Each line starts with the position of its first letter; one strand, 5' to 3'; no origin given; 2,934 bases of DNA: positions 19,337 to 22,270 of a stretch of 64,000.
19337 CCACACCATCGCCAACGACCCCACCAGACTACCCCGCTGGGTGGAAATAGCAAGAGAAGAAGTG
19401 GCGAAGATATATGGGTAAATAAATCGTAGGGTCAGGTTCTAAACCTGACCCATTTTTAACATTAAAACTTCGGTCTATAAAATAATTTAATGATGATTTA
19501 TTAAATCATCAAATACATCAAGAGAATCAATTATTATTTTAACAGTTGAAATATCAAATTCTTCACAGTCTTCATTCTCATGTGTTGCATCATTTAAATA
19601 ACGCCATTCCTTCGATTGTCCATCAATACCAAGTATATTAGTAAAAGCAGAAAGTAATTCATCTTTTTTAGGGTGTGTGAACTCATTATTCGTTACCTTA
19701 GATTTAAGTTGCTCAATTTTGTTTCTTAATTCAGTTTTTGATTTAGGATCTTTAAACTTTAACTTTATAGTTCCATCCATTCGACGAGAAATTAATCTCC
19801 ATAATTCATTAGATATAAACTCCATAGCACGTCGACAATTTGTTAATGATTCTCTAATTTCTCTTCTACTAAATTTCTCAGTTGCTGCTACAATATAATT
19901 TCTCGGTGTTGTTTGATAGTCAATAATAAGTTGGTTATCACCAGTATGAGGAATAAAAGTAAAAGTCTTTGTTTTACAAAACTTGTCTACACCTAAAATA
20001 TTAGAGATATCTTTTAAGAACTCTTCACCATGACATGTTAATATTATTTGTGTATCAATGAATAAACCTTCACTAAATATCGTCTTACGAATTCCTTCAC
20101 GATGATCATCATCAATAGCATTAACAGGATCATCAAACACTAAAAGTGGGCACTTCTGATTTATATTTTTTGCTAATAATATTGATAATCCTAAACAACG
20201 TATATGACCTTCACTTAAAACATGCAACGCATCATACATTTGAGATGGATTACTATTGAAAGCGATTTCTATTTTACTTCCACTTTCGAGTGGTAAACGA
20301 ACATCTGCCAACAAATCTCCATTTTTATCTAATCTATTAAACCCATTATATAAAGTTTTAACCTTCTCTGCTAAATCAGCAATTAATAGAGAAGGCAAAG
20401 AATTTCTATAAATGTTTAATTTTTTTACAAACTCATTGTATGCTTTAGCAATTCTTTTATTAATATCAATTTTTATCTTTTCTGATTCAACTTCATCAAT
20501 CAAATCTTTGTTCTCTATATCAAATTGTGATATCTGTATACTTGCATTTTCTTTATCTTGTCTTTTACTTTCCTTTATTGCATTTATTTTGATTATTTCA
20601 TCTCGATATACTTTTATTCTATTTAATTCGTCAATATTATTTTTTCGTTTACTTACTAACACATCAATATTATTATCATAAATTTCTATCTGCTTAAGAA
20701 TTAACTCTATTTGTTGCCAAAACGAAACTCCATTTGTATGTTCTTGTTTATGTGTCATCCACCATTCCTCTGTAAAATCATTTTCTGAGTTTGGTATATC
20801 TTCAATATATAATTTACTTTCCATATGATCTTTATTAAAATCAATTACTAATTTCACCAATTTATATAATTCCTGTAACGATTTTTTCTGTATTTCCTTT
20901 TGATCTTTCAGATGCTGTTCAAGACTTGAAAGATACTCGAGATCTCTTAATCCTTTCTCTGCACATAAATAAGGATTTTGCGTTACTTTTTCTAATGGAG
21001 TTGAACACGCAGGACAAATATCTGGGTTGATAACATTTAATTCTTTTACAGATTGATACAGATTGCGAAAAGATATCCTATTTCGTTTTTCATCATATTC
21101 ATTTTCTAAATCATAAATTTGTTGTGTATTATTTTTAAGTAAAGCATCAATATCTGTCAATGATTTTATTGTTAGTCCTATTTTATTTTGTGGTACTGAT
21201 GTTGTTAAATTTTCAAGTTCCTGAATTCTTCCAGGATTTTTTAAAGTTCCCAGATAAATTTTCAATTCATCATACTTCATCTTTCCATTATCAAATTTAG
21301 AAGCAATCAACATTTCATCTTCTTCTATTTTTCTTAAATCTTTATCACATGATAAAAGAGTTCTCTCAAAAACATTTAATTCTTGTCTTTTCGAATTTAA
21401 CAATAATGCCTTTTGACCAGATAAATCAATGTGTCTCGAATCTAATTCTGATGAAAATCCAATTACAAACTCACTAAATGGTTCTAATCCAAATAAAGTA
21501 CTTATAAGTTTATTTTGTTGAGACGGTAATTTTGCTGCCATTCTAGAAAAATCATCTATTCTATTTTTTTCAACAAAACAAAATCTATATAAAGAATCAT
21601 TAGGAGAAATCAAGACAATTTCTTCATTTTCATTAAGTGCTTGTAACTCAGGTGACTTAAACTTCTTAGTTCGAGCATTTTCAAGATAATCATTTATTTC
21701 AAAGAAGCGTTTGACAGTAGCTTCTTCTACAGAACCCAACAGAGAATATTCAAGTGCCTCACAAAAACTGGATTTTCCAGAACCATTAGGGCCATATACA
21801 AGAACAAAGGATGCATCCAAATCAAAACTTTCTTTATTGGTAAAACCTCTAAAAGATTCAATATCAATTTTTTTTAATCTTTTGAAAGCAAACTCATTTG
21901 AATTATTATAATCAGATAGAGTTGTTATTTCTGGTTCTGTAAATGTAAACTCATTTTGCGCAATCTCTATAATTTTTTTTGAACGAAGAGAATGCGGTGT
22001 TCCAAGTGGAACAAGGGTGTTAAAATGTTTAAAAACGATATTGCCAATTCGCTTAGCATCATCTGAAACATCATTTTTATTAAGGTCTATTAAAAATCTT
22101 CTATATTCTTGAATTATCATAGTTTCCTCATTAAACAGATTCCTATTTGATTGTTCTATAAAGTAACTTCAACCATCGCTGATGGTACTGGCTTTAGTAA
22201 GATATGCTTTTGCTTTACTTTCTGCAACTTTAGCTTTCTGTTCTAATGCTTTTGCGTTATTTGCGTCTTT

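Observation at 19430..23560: AT-rich island encoding a 4-TM membrane protein plus a Rad50/RloC-like zinc-hook ABC ATPase: candidate uncharacterised two-gene defence/abortive-infection system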

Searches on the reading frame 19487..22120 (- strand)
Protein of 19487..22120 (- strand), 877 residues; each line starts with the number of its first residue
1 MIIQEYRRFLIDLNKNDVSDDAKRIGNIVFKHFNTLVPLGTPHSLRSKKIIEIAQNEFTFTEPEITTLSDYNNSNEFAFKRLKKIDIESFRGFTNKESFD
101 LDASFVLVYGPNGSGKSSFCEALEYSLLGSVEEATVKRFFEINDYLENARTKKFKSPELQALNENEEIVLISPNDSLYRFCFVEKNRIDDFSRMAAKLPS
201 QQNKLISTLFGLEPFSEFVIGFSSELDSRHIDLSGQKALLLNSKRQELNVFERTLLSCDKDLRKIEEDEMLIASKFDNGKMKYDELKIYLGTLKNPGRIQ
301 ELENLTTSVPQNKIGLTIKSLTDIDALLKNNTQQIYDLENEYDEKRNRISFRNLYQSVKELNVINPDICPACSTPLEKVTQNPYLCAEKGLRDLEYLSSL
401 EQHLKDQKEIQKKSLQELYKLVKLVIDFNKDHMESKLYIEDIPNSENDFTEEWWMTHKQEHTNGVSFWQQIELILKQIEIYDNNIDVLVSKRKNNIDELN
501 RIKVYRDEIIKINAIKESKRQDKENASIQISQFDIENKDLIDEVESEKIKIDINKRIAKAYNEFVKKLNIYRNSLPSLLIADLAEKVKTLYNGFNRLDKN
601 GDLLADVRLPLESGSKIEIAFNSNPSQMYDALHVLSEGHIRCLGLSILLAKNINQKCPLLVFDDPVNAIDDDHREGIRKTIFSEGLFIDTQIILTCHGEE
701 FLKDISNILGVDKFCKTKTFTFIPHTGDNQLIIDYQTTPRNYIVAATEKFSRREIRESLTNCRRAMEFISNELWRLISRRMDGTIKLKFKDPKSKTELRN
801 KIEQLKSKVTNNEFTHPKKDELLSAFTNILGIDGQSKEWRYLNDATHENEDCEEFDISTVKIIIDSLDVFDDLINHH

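Call 3: search_protein_families(library=pfam, proteins=[window:19487-22120:-], max_evalue=1)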
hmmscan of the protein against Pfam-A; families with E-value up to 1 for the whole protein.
window:19487-22120:- (877 aa): 15 families
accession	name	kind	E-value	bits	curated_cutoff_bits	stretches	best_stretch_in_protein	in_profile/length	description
PF02463.25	SMC_N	-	5.1e-20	72.3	40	2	82-162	2-82/220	RecF/RecN/SMC N terminal domain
PF13304.12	AAA_21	-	1.4e-09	38.9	27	2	548-697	150-298/304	AAA domain, putative AbiEii toxin, Type IV TA system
PF13514.12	AAA_27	-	2.4e-05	24.5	22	1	81-139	2-61/206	AAA domain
PF13555.12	AAA_29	-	0.00043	20.4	27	1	90-130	9-49/61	P-loop containing region of AAA domain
PF13175.12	AAA_15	-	0.0093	16.1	32.1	1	82-697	3-369/374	AAA ATPase domain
PF13191.12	AAA_16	-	0.012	16.5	32.6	1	104-130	25-51/167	AAA ATPase domain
PF13401.12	AAA_22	-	0.012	16.4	27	1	102-127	4-29/130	AAA domain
PF00005.33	ABC_tran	-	0.014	16.4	25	0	106-126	14-34/137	ABC transporter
PF05673.19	DUF815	-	0.019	14.6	23.8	1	58-125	6-75/249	Protein of unknown function (DUF815)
PF00910.28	RNA_helicase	-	0.026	15.4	21.5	1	106-140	1-35/105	RNA helicase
PF13238.12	AAA_18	-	0.034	15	29.4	1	106-153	1-39/128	AAA domain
PF02671.26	PAH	-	0.081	13.1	21.3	1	561-596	3-36/45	Paired amphipathic helix repeat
PF13479.12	AAA_24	-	0.096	13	27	1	106-133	5-32/195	AAA domain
PF20703.3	nSTAND1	-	0.1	12.6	27.1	1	103-122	33-52/379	Novel STAND NTPase 1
PF13476.12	AAA_23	-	0.13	13.3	27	0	84-348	1-169/201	AAA domain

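Call 4: search_protein_families(library=padloc, proteins=[window:19487-22120:-], max_evalue=1)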
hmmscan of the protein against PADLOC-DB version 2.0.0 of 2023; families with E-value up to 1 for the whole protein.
window:19487-22120:- (877 aa): 24 families
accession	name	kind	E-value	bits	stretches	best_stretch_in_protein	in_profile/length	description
PDLC03859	LmuB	-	3.3e-22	77.4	1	81-703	4-590/611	-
PDLC03865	LmuB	-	3e-19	66.8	3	81-136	2-64/1007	-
PDLC04135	mad3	-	2.1e-18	65.1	1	81-713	1-339/374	mads_3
PDLC03861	LmuB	-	1.4e-12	44.4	1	72-133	200-261/1213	-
PDLC02668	DndD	-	4.7e-12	43.7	2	397-680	328-606/659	DndD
PDLC02980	AriA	-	6.2e-10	37.5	2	482-697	80-298/304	-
PDLC04893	PDC-S06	-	9.1e-10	35.6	2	61-123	57-118/862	-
PDLC02740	PbeC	-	1.4e-08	32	2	399-680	331-603/648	PbeC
PDLC00278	PtuA1|PtuA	-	4.8e-08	30.7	1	81-137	2-57/436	AAA ATPase domain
PDLC04140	mad8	-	2.1e-07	28.8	1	103-434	27-186/314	mads_8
PDLC02335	AbiLi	-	2.1e-06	25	1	71-703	39-242/326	AbiLi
PDLC03868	LmuB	-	2.8e-06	23.9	1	82-133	6-58/1035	-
PDLC00277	PtuA1|PtuA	-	3.9e-06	24.4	1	81-132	2-52/423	AAA ATPase domain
PDLC04178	HEC-01A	-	8e-06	23.1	1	81-125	8-50/399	-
PDLC04177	HEC-01A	-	2.1e-05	21.7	2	82-151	5-75/393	-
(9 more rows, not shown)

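Call 5: search_protein_families(library=ncbifam, proteins=[window:19487-22120:-], max_evalue=1)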
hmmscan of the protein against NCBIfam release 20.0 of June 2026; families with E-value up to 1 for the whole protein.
window:19487-22120:- (877 aa): 15 families
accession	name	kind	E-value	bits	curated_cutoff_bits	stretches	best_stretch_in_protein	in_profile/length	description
TIGR00611.2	recf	equivalog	8e-09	35.1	172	2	82-129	1-47/339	DNA replication/repair protein RecF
NF040873.1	AztA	equivalog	4.6e-06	26.3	220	1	647-697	128-177/191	zinc ABC transporter ATP-binding protein AztA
TIGR02168.1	SMC_prok_B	equivalog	1.2e-05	23.2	567.35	1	81-125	1-45/1181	chromosome segregation protein SMC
TIGR02169.1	SMC_prok_A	equivalog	4.4e-05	21.4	729.4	1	82-127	2-47/1165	chromosome segregation protein SMC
NF047739.1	antiphage_MADS3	equivalog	0.00012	21.4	420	1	83-155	3-72/427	methylation-associated defense system AAA family ATPase MAD3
NF002572.0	PRK02224.1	equivalog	0.00038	18.9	1087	1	81-130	2-50/888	DNA double-strand break repair ATPase Rad50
NF041035.1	Rad50_Halo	equivalog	0.002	16.6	1000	1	81-130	2-50/883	DNA double-strand break repair ATPase Rad50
NF010061.0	PRK13538.1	equivalog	0.0023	17.4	195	1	632-698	131-192/211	cytochrome c biogenesis heme-transporting ATPase CcmA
TIGR01189.1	ccmA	equivalog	0.0037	16.9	131.6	1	632-701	125-189/198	heme ABC exporter ATP-binding protein CcmA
TIGR02673.1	FtsE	equivalog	0.012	15.3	264.85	1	647-704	146-202/214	cell division ATP-binding protein FtsE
NF010068.0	PRK13548.1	equivalog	0.028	13.5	261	1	104-127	32-55/261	heme ABC transporter ATP-binding protein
TIGR02857.1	CydD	equivalog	0.057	12.4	435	1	635-708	459-526/529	thiol reductant ABC exporter subunit CydD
NF007082.0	PRK09536.1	equivalog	0.077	12.1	537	0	647-673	148-174/402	corrinoid ABC transporter ATPase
NF053840.1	MnTportMntADein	equivalog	0.11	12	400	0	104-123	28-47/240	manganese ABC transporter ATP-binding protein MntA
NF010680.0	PRK14079.1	equivalog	0.14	11.2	386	1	81-137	2-57/349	recombination protein F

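Call 9: search_solved_structures(query=window:19487-22120:-, max_evalue=0.01, show_alignments=2)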
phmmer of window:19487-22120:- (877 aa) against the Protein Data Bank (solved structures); distinct sequences matched with E-value up to 0.01: 11.
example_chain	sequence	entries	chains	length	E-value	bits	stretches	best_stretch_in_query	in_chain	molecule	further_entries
1e69_A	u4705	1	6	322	7.4e-05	24.2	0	81-126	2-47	CHROMOSOME SEGREGATION SMC PROTEIN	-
3zgx_A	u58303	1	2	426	0.00077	20.8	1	82-130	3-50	CHROMOSOME PARTITION PROTEIN SMC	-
5h68_A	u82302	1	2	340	0.00089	20.6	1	82-130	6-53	Chromosome partition protein Smc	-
8ro6_A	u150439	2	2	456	0.00094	20.5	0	82-136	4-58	Structural maintenance of chromosomes protein 1A (SMC1A)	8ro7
8roc_A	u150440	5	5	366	0.0012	20.1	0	82-137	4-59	Structural maintenance of chromosomes protein 1A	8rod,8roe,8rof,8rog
5h66_A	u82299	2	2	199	0.0014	20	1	82-130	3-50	Chromosome partition protein Smc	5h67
8p0a_A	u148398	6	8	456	0.0015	19.9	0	82-136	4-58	Structural maintenance of chromosomes protein 1A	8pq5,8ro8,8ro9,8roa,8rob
5da9_A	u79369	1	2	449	0.0016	19.8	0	82-135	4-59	Putative uncharacterized protein,Putative uncharacterized protein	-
5xg3_A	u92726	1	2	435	0.0018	19.6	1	82-130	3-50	Chromosome partition protein Smc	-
5dac_A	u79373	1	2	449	0.003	18.8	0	82-135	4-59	Putative uncharacterized protein,Putative uncharacterized protein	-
3tho_A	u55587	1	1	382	0.0066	17.7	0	81-130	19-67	Probable DNA double-strand break repair Rad50 ATPase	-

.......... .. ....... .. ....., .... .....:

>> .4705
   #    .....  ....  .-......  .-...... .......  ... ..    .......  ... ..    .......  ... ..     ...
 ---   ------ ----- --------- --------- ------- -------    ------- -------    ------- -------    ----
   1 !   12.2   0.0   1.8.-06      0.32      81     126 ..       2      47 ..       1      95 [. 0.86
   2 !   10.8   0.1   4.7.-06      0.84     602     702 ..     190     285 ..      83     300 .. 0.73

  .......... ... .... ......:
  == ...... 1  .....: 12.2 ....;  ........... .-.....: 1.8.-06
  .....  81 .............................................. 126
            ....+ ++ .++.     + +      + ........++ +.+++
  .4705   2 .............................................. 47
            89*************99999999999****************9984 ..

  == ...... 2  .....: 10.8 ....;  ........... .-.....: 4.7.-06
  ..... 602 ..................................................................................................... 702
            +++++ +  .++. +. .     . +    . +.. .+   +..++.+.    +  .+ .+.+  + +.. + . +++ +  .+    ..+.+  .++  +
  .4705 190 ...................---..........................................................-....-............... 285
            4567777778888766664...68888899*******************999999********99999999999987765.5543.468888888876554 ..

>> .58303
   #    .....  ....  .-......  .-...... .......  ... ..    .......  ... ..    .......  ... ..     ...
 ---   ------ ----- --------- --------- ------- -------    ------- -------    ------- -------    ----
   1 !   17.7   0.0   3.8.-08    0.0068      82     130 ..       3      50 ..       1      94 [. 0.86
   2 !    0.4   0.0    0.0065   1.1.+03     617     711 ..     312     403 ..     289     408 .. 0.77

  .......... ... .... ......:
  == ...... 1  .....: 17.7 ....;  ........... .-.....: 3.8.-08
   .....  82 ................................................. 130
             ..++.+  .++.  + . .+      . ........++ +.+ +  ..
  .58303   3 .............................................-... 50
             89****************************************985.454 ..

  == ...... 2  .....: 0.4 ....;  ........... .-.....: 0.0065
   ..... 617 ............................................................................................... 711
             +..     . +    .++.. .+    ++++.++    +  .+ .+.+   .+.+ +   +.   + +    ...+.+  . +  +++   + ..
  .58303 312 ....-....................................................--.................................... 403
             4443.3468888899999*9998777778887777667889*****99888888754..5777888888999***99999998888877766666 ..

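Call 11: find_homologous_proteins(query=window:19487-22120:-, max_evalue=0.001)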
Query window:19487-22120:- (877 aa): 672 proteins with E <= 0.001 among 8000 candidates; the best 120 are listed.
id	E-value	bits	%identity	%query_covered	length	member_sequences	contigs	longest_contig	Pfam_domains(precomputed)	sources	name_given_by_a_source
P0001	0.0e+0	1947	100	100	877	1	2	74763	PF13514.13,PF02463.26,PF13304.13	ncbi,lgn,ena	-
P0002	0.0e+0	1077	57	100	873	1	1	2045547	PF13476.13,PF02463.26,PF13304.13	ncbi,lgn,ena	-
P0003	0.0e+0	1077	57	100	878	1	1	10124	PF13476.13,PF02463.26,PF13304.13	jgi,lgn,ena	-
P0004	6.6e-286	969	52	100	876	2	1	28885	PF13175.13,PF13476.13,PF02463.26,PF13304.13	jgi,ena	-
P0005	1.6e-264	898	57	85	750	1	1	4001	PF02463.26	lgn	-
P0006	5.8e-264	896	48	99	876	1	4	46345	PF13476.13,PF02463.26,PF13304.13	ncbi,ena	-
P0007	2.3e-244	831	56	80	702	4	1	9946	PF02463.26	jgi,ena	jgi:hypothetical protein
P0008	1.4e-240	819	45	100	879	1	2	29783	PF13175.13,PF13476.13,PF02463.26,PF13166.13,PF13304.13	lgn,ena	-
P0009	1.7e-240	819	44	99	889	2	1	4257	PF13175.13,PF13476.13,PF02463.26,PF13166.13,PF13304.13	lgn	-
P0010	1.5e-239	815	44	100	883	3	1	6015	PF13175.13,PF13476.13,PF02463.26,PF13166.13,PF13304.13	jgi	-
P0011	2.6e-235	801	44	100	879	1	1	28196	PF13476.13,PF02463.26,PF13166.13,PF13304.13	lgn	-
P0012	6.8e-234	797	44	97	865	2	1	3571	PF13476.13,PF02463.26,PF13304.13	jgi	-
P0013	8.9e-231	786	45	100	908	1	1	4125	PF13476.13,PF02463.26,PF13304.13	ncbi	-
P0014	7.6e-227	773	44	100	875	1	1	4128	PF13476.13,PF02463.26,PF13166.13,PF13304.13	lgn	-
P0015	1.2e-223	763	43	100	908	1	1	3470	PF13175.13,PF13476.13,PF02463.26,PF13166.13,PF13304.13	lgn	-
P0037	3.5e-217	741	41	100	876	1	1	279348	PF13476.13,PF02463.26,PF13166.13,PF13304.13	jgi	jgi:DNA sulfur modification protein DndD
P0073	2.4e-212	725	40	100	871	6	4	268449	PF13175.13,PF13476.13,PF02463.26,PF13166.13,PF13304.13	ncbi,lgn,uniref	ncbi:AAA family ATPase [Plesiomonas shigelloides]|uniref:AAA family ATPase n=1 Tax=Plesiomonas shige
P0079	5.4e-212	724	43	99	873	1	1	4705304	PF13175.13,PF13476.13,PF02463.26,PF13304.13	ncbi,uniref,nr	ncbi:AAA family ATPase [Cellvibrio sp. PSBB023]|uniref:AAA family ATPase n=1 Tax=Cellvibrio sp. PSBB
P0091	1.3e-210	720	40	100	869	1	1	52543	PF13175.13,PF13476.13,PF02463.26,PF13166.13,PF13304.13,PF13191.13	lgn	-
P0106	1.3e-209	716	41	100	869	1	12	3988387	PF13175.13,PF13476.13,PF02463.26,PF13166.13,PF13304.13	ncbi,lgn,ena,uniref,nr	ncbi:AAA family ATPase [Morganella morganii]|uniref:AAA family ATPase n=1 Tax=Morganella morganii Ta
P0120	9.1e-209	714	39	100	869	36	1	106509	PF13175.13,PF13476.13,PF02463.26,PF13166.13,PF13304.13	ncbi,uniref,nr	ncbi:AAA family ATPase [Klebsiella pneumoniae]|uniref:AAA family ATPase n=1 Tax=Klebsiella pneumonia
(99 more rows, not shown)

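Call 13: find_encoding_contigs(protein=P0001, flank=10000, max_places=3)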
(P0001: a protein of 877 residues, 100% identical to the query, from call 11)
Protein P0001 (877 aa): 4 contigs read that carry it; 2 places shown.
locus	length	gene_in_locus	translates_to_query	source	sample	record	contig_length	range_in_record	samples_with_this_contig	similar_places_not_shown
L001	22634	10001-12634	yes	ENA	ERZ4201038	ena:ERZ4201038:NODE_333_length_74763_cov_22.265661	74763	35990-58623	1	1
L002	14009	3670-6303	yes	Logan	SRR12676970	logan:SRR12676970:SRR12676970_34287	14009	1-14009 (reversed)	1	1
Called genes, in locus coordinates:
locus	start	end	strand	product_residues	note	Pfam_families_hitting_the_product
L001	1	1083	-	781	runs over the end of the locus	PF04151:PPC (faint)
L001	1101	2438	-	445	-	PF07394:DUF1501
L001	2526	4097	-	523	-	PF07583:PSCyt2, PF07587:PSD1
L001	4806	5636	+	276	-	PF03781:FGE-sulfatase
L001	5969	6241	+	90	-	-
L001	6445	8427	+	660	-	-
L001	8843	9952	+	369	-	-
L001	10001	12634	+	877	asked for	PF02463:SMC_N, PF13514:AAA_27 (faint), PF13304:AAA_21 (faint), PF02463:SMC_N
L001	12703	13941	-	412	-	-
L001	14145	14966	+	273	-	PF02616:SMC_ScpA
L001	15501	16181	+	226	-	PF00005:ABC_tran, PF13304:AAA_21 (faint)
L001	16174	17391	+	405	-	PF12704:MacB_PCD, PF02687:FtsX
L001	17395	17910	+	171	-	PF11736:DUF3299 (weak)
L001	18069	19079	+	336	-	PF08545:ACP_syn_III, PF08541:ACP_syn_III_C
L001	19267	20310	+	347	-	PF01087:GalP_UDP_transf, PF02744:GalP_UDP_tr_C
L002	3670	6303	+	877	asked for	PF02463:SMC_N, PF13514:AAA_27 (faint), PF13304:AAA_21 (faint), PF02463:SMC_N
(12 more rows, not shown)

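Call 14: find_encoding_contigs(protein=P0002, flank=8000, max_places=3)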
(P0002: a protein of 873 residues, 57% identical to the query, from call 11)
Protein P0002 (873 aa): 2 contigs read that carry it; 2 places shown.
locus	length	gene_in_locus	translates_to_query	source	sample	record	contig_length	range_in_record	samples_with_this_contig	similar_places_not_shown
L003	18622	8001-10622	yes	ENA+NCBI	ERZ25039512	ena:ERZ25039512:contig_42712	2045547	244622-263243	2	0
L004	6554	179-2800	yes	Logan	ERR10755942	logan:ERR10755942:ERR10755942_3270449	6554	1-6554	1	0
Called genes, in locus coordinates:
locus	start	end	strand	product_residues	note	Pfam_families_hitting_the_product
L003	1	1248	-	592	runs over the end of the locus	PF13231:PMT_2, PF02366:PMT, PF16192:PMT_4TMC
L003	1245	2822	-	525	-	PF03155:Alg6_Alg8 (weak), PF09594:GT87, PF26314:MptA_B_family (faint)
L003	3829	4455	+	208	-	PF13787:HXXEE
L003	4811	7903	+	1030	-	PF20473:MmeI_Mtase, PF07669:Eco57I, PF02384:N6_Mtase, PF12950:TaqI_C (weak)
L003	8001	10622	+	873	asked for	PF02463:SMC_N, PF13304:AAA_21 (faint), PF13476:AAA_23, PF02463:SMC_N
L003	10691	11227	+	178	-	-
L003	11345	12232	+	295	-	PF02265:S1-P1_nuclease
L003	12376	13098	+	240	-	-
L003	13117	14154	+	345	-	PF13310:Virulence_RhuM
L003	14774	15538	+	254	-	-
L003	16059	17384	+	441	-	PF13623:SurA_N_2 (faint), PF13624:SurA_N_3 (faint), PF13616:Rotamase_3, PF00639:Rotamase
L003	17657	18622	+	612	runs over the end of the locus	PF00759:Glyco_hydro_9, PF00553:CBM_2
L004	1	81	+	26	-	?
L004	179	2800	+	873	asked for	PF02463:SMC_N, PF13304:AAA_21 (faint), PF13476:AAA_23, PF02463:SMC_N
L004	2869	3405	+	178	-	-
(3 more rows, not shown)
